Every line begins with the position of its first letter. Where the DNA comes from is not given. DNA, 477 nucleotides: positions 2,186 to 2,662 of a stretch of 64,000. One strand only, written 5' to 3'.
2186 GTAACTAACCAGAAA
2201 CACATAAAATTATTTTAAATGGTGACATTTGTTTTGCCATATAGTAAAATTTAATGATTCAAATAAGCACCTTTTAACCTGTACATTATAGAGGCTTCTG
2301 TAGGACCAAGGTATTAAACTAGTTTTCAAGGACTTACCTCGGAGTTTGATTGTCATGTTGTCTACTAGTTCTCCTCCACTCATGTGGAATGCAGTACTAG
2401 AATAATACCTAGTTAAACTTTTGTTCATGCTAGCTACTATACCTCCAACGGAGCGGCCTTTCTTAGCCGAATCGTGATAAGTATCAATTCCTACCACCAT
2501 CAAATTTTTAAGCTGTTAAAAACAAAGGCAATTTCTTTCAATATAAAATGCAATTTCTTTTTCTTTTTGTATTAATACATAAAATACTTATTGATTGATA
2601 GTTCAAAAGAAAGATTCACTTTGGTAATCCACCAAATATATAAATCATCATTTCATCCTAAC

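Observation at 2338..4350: Tandemly duplicated, phase-identical 175-nt exons encoding the first catalytic-Asp segment of the PIWI domain (candidate mutually exclusive exons)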

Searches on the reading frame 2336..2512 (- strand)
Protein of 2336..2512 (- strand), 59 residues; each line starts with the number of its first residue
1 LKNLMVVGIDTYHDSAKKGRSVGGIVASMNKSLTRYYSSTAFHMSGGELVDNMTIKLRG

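Call 12: find_homologous_proteins(query=window:2336-2512:-)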
Query seq(59 aa) (59 aa): 31 proteins with E <= 0.001 among 31 candidates.
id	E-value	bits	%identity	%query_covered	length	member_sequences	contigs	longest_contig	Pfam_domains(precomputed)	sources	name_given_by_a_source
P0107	2.4e-17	79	75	93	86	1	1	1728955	PF02171.24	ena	-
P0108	3.0e-17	79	71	100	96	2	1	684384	PF02171.24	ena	-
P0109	4.5e-17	78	69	100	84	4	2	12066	PF02171.24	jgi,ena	-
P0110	1.7e-16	76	74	92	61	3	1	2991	PF02171.24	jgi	jgi:aubergine-like protein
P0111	5.8e-16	75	68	100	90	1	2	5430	PF02171.24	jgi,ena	-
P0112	8.9e-16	74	67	93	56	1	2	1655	PF02171.24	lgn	-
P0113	1.4e-15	74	68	100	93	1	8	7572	PF02171.24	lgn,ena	-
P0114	1.9e-15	73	69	93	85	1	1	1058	PF02171.24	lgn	-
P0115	1.9e-15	73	70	92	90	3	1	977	PF02171.24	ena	-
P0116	2.5e-15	73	63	100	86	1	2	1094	PF02171.24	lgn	-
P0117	2.9e-15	73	67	92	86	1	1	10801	PF02171.24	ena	-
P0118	4.3e-15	72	69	93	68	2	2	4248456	PF02171.24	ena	-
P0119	4.6e-15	72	70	92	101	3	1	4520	PF02171.24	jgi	-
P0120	5.6e-15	72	69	93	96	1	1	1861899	PF02171.24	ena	-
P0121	7.8e-15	71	64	100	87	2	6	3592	PF02171.24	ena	-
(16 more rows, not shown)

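Call 15: find_encoding_contigs(protein=P0120, flank=10000, max_places=3)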
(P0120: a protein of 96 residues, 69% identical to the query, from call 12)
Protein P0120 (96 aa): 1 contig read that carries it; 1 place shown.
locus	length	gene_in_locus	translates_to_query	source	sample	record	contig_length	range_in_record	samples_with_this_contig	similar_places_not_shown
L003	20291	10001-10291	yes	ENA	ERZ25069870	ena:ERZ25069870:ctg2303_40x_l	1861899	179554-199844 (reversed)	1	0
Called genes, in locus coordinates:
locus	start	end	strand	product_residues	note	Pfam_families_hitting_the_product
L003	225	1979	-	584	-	PF13843:DDE_Tnp_1_7, PF13842:zf-Tnp_2 (weak)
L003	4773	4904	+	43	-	-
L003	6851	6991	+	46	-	-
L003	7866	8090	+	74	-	-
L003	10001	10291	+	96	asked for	PF02171:Piwi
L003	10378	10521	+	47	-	-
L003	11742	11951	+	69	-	PF02171:Piwi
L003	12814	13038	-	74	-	-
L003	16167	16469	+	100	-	-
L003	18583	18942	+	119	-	-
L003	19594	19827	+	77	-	-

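Call 16: find_encoding_contigs(protein=P0118, flank=10000, max_places=3)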
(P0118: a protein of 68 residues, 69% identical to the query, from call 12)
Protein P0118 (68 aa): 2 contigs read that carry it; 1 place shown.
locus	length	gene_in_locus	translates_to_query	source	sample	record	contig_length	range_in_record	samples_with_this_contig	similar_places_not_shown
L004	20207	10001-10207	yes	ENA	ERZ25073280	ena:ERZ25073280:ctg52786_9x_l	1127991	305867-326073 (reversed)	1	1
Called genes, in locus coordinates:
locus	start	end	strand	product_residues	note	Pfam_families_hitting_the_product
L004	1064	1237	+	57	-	-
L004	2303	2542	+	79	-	PF02171:Piwi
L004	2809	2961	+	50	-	-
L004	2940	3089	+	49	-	-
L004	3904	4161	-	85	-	-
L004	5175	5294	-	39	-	-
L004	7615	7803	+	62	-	-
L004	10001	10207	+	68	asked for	PF02171:Piwi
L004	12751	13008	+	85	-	PF02171:Piwi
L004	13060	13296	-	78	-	-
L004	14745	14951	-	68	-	-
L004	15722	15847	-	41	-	-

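Call 19: list_cluster_members(proteins=[P0016, P0068, P0080, P0004, P0051, P0058, P0107, P0108, P0110, P0072])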
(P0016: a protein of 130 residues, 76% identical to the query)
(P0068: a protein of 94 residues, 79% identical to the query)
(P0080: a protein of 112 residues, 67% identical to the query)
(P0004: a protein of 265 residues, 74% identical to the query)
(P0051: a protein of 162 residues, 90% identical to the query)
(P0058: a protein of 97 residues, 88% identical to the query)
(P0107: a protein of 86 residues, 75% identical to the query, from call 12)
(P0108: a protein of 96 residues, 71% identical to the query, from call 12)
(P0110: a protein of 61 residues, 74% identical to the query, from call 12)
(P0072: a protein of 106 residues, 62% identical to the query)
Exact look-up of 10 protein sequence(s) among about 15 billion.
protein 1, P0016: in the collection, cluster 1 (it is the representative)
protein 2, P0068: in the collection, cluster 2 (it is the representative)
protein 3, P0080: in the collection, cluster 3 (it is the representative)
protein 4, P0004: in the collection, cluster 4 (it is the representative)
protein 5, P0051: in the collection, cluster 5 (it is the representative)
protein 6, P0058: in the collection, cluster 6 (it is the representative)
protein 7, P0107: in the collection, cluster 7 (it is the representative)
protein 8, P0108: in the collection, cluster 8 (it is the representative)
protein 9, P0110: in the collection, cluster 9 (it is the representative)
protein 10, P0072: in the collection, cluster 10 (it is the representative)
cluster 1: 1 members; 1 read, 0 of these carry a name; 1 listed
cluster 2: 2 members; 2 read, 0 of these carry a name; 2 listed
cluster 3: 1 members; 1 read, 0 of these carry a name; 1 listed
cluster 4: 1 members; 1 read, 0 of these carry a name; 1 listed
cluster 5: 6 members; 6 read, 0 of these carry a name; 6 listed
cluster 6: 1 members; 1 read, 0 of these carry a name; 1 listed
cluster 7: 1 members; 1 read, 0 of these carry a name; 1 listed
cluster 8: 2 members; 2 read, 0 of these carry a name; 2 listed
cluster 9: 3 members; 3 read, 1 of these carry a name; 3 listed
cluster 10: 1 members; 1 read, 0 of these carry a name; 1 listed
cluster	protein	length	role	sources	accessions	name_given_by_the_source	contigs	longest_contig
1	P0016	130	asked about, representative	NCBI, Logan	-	-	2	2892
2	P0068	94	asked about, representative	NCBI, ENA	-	-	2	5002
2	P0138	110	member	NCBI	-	-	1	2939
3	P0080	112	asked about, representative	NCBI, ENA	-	-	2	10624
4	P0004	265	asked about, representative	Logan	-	-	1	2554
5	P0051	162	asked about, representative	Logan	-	-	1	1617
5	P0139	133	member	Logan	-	-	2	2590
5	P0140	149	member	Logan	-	-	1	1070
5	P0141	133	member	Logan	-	-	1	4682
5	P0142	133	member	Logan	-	-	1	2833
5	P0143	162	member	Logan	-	-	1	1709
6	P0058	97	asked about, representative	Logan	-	-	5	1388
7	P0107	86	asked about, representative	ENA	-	-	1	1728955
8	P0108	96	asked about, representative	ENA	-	-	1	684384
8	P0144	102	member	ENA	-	-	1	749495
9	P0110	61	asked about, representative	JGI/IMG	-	aubergine-like protein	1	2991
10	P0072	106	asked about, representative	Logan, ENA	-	-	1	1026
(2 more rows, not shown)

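Call 22: find_encoding_contigs(protein=P0107, flank=10000, max_places=3)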
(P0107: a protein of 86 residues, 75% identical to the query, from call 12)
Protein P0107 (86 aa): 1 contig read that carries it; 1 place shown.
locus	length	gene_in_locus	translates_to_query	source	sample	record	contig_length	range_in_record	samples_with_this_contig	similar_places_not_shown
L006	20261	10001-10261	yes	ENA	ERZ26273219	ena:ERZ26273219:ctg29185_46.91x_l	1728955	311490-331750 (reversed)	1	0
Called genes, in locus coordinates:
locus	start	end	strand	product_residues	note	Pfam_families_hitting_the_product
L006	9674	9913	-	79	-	-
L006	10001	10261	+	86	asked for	PF02171:Piwi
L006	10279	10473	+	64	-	-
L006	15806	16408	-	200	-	-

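Call 41: find_encoding_contigs(protein=P0141, flank=5000, max_places=3)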
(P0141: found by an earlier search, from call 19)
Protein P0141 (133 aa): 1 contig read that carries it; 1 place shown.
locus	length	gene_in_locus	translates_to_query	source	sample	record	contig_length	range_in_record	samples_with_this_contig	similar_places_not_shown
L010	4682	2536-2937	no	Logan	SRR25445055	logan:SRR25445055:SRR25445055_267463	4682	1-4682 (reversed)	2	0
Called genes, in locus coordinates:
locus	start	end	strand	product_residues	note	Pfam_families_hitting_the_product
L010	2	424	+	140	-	?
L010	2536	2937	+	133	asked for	PF02171:Piwi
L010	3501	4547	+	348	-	PF02171:Piwi (weak)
